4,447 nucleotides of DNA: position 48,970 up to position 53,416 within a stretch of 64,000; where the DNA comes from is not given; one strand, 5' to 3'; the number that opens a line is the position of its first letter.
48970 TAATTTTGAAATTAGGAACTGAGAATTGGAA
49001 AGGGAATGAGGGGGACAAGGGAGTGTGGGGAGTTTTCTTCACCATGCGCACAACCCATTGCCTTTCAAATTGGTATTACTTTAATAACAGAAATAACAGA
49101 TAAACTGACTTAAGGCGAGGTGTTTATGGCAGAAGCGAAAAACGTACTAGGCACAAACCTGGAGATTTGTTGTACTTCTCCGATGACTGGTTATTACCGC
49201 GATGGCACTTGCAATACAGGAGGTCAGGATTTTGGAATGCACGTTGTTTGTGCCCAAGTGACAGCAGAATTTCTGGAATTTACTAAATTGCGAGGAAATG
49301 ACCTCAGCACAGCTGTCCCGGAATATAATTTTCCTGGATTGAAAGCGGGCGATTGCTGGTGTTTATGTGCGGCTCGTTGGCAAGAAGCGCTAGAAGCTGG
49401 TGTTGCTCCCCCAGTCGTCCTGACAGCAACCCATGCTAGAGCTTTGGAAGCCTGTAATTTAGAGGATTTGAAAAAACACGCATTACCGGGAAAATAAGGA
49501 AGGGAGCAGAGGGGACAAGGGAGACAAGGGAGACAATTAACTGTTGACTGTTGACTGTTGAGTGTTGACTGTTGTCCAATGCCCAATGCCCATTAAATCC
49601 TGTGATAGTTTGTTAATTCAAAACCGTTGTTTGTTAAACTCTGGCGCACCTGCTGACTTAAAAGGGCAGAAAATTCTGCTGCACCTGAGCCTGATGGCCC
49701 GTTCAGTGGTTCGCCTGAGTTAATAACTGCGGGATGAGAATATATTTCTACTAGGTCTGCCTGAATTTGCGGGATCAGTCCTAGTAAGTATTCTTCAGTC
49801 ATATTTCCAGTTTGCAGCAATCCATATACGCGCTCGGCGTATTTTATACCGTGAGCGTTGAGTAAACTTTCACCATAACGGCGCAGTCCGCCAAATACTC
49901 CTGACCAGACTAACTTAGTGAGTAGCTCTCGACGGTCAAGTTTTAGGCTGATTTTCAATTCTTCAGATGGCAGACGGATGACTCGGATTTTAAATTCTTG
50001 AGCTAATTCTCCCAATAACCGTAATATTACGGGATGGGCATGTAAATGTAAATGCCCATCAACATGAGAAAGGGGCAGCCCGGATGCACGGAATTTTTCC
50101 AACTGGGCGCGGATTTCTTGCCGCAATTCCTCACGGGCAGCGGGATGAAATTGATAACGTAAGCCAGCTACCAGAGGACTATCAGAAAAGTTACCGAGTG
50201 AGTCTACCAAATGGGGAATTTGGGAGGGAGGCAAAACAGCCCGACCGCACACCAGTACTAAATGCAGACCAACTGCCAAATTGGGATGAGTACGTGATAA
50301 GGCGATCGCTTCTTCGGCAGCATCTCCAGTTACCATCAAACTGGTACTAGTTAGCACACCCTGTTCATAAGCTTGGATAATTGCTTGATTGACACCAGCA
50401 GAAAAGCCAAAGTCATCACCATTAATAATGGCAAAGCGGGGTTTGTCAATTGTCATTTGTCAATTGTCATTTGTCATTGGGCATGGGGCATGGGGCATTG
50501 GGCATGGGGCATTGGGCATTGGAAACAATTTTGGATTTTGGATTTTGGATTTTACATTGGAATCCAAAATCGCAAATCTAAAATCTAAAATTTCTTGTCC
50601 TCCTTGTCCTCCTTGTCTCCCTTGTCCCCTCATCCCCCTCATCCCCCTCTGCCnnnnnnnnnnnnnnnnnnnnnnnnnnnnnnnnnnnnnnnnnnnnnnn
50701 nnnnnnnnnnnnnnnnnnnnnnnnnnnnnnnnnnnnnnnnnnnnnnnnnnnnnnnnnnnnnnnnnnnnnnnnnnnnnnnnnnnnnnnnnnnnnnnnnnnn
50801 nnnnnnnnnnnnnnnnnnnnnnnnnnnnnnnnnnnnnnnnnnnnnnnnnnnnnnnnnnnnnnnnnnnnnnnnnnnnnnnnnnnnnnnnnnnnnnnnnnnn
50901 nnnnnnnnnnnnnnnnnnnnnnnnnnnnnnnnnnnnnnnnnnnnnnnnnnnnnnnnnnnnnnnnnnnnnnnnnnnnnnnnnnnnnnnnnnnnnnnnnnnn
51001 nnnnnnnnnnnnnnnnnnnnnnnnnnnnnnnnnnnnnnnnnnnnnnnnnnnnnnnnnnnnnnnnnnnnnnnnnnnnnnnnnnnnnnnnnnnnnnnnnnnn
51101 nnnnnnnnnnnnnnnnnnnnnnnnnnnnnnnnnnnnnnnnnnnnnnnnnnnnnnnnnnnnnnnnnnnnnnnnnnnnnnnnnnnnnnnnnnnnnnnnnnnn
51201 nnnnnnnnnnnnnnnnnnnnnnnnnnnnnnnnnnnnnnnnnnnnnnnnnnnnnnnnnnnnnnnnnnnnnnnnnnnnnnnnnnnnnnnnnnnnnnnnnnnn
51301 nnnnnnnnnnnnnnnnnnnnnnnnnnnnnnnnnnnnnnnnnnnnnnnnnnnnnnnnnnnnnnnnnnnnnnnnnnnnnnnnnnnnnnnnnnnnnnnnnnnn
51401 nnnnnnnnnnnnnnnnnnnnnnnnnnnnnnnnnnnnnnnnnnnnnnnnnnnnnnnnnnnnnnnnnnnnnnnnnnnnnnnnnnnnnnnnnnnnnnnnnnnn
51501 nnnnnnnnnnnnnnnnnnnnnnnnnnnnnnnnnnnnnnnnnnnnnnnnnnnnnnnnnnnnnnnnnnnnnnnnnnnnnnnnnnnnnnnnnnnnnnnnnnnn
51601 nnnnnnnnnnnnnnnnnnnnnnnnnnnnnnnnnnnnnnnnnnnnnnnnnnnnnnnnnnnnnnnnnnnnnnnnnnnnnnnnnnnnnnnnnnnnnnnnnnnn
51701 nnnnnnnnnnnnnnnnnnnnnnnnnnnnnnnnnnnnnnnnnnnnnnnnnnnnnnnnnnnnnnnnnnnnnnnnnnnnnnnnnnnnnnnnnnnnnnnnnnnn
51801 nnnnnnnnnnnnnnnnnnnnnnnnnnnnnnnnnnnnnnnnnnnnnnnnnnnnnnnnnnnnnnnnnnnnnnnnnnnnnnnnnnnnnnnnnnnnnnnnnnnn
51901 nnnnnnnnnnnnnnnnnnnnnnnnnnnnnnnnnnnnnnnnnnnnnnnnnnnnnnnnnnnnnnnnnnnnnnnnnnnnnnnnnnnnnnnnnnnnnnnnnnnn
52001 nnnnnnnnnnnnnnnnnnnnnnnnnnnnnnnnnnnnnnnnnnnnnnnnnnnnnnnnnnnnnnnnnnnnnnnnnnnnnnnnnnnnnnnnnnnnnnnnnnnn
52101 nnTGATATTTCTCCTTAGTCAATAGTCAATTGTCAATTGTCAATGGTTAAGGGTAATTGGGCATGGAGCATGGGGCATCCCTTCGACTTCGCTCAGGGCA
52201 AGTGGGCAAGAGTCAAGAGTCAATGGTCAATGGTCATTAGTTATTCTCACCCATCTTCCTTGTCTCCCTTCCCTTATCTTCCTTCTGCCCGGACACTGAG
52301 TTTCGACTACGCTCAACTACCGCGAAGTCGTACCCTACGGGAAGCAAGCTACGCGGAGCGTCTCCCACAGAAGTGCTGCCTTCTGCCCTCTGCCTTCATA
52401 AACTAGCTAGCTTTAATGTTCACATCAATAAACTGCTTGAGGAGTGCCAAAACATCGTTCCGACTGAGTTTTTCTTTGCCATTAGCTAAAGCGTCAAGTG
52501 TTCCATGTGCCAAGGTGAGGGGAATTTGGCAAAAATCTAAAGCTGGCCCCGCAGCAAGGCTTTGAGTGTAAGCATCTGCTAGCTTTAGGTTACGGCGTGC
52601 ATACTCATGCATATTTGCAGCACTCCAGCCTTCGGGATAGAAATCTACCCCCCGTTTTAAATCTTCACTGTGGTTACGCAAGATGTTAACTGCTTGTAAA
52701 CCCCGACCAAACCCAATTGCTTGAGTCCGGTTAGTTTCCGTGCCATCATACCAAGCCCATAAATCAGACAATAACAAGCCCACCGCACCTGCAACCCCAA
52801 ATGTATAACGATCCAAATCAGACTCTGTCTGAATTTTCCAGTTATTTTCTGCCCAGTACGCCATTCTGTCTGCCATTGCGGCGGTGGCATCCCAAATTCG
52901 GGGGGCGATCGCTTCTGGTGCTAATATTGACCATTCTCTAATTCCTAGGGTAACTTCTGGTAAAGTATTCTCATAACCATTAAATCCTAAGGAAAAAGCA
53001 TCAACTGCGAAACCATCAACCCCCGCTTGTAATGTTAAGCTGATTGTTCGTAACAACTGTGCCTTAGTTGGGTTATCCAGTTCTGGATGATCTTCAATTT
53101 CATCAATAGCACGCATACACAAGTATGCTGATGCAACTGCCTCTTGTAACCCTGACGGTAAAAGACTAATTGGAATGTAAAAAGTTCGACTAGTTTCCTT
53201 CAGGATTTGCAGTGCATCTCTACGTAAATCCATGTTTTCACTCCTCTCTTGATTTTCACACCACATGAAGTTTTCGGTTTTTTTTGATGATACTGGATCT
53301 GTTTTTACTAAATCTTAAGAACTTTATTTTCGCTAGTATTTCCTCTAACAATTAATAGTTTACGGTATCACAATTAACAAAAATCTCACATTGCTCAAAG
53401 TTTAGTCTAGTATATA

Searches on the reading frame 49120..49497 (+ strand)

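Call 100: search_protein_families(library=pfam, proteins=[window:49120-49497:+], max_evalue=0.001)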
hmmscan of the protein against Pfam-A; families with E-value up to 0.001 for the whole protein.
window:49120-49497:+ (125 aa): 1 family
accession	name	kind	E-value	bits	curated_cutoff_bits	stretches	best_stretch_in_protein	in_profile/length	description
PF09996.14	DUF2237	-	3.4e-57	191.8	25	1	7-121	1-115/115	Uncharacterized protein conserved in bacteria (DUF2237)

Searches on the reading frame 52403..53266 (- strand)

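Call 10: search_protein_families(library=pfam, proteins=[window:52403-53266:-], max_evalue=0.001)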
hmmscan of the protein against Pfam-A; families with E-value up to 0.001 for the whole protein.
window:52403-53266:- (287 aa): 1 family
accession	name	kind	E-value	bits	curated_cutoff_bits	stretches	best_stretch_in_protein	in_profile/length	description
PF00494.24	SQS_PSY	-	9e-26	91.6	26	1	22-210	1-172/263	Squalene/phytoene synthase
